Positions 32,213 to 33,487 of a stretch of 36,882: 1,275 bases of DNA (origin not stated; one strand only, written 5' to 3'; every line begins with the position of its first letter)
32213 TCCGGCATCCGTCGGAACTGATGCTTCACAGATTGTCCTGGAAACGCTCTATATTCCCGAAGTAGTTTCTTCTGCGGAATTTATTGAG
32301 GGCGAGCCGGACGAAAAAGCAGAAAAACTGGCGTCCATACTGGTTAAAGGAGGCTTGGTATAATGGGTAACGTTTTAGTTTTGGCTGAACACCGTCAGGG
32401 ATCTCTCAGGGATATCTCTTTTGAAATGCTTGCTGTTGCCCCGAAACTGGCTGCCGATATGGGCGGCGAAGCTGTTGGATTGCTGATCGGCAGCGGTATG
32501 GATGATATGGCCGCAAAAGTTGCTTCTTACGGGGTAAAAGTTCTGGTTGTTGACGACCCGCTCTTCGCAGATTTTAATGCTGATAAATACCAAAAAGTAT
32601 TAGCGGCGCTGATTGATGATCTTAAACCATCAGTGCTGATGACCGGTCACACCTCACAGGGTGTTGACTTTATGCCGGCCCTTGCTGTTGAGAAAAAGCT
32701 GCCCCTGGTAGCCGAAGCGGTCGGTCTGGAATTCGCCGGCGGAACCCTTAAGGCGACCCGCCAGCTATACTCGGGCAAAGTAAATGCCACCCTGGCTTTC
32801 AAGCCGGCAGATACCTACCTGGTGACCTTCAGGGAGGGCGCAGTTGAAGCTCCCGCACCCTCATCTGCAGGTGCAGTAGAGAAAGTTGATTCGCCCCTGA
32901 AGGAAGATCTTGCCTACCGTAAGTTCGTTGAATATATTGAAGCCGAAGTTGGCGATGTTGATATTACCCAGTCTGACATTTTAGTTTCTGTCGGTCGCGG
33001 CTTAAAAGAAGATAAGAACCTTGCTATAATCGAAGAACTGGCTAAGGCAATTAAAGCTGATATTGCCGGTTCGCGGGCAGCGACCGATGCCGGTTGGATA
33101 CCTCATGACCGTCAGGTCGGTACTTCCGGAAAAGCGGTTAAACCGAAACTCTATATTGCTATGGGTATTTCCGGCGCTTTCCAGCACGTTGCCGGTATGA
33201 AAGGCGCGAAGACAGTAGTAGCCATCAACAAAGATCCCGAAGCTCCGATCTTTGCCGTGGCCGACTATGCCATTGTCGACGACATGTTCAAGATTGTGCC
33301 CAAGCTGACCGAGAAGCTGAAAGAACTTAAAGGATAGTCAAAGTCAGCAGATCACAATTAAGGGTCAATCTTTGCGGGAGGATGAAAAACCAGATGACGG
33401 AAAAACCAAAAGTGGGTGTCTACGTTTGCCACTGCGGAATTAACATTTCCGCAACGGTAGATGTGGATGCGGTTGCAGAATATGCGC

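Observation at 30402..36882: HdrD-like / EtfB / EtfA / HdrA / MvhD / FlxC-like / (FlxB-like...) cluster: a candidate undescribed flavin-based electron-bifurcating or confurcating complex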

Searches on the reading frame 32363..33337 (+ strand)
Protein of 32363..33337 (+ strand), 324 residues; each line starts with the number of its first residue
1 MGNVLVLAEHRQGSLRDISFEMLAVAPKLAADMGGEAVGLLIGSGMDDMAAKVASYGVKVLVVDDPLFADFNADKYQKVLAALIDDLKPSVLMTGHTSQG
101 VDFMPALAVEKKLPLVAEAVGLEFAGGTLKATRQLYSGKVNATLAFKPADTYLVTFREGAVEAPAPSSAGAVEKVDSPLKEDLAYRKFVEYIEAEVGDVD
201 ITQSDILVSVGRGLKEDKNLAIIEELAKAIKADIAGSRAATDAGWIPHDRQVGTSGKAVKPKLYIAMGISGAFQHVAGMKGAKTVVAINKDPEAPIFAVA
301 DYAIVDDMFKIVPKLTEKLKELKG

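Call 5: search_protein_families(library=pfam, proteins=[window:32363-33337:+])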
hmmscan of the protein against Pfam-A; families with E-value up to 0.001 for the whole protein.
window:32363-33337:+ (324 aa): 2 families
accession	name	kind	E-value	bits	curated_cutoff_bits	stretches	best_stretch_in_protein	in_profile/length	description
PF01012.27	ETF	-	1.6e-35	123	26.7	1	4-177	1-178/181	Electron transfer flavoprotein domain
PF00766.25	ETF_alpha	-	1.8e-34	118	27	1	200-280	1-81/81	Electron transfer flavoprotein FAD-binding domain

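Call 9: search_protein_families(library=ncbifam, proteins=[window:32363-33337:+])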
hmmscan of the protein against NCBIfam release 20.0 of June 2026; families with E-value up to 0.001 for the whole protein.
window:32363-33337:+ (324 aa): 5 families
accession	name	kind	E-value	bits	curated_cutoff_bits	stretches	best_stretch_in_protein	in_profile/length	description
NF042970.1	AcrlCoAredClosAcrA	equivalog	1e-69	235.4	600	2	128-321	159-359/360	acryloyl-CoA reductase electron transfer subunit beta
NF038209.1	mft_etfA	equivalog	1.1e-43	149.7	240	1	30-319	20-302/303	mycofactocin-associated electron transfer flavoprotein alpha subunit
NF008884.0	PRK11916.1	equivalog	1.2e-41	143.1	528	1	47-319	38-310/312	electron transfer flavoprotein subunit alpha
NF002889.0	PRK03363.1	equivalog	3.7e-35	121.7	549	1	197-319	188-311/313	electron transfer flavoprotein subunit alpha/FixB family protein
NF051845.1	EtFlavAlphaProt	equivalog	1.4e-23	83.5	600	1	192-321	275-401/406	electron transfer flavoprotein subunit alpha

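Call 30: search_solved_structures(query=window:32363-33334:+)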
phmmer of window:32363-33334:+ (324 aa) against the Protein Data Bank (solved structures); distinct sequences matched with E-value up to 0.001: 15.
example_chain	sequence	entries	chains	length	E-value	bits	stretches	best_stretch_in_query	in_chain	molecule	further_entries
6fah_A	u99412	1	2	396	1.8e-60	208.2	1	4-321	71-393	Caffeyl-CoA reductase-Etf complex subunit CarE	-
5ol2_A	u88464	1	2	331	7.4e-59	202.9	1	1-320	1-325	Electron transfer flavoprotein large subunit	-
1o94_D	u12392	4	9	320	8.1e-55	189.6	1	3-318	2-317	ELECTRON TRANSFER FLAVOPROTEIN ALPHA-SUBUNIT | ELECTRON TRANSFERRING FLAVOPROTEIN ALPHA-SUBUNIT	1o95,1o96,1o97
3clu_D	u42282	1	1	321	1.2e-54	189.1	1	1-318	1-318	Electron transfer flavoprotein subunit alpha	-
3clt_D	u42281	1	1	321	2.1e-54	188.3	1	1-318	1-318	Electron transfer flavoprotein subunit alpha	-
3clr_D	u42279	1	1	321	3.3e-54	187.6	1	1-318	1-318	Electron transfer flavoprotein subunit alpha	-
3cls_D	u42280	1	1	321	3.6e-54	187.5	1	1-318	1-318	Electron transfer flavoprotein subunit alpha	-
4kpu_A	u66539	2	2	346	7.4e-53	183.2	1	5-323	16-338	Electron transfer flavoprotein alpha subunit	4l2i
7qh2_A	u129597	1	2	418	2e-51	178.5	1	4-317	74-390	Lactate dehydrogenase (NAD(+),ferredoxin) subunit LctC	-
1efv_A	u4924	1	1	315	4.2e-50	174.1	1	2-321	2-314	ELECTRON TRANSFER FLAVOPROTEIN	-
1t9g_R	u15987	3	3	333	7.1e-50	173.4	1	3-321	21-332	Electron transfer flavoprotein alpha-subunit, mitochondrial | Electron transfer flavoprotein alpha-subunit, mitochondrial precursor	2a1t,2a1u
7koe_B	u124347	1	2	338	1.2e-48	169.3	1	4-322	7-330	Electron transfer flavoprotein, alpha subunit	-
1efp_A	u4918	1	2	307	1.7e-40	142.6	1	4-319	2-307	PROTEIN (ELECTRON TRANSFER FLAVOPROTEIN)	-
5ow0_A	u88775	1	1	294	2.5e-31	112.5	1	81-321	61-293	Electron transfer flavoprotein, alpha subunit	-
3ih5_A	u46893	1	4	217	2.1e-07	33.9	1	2-180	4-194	Electron transfer flavoprotein alpha-subunit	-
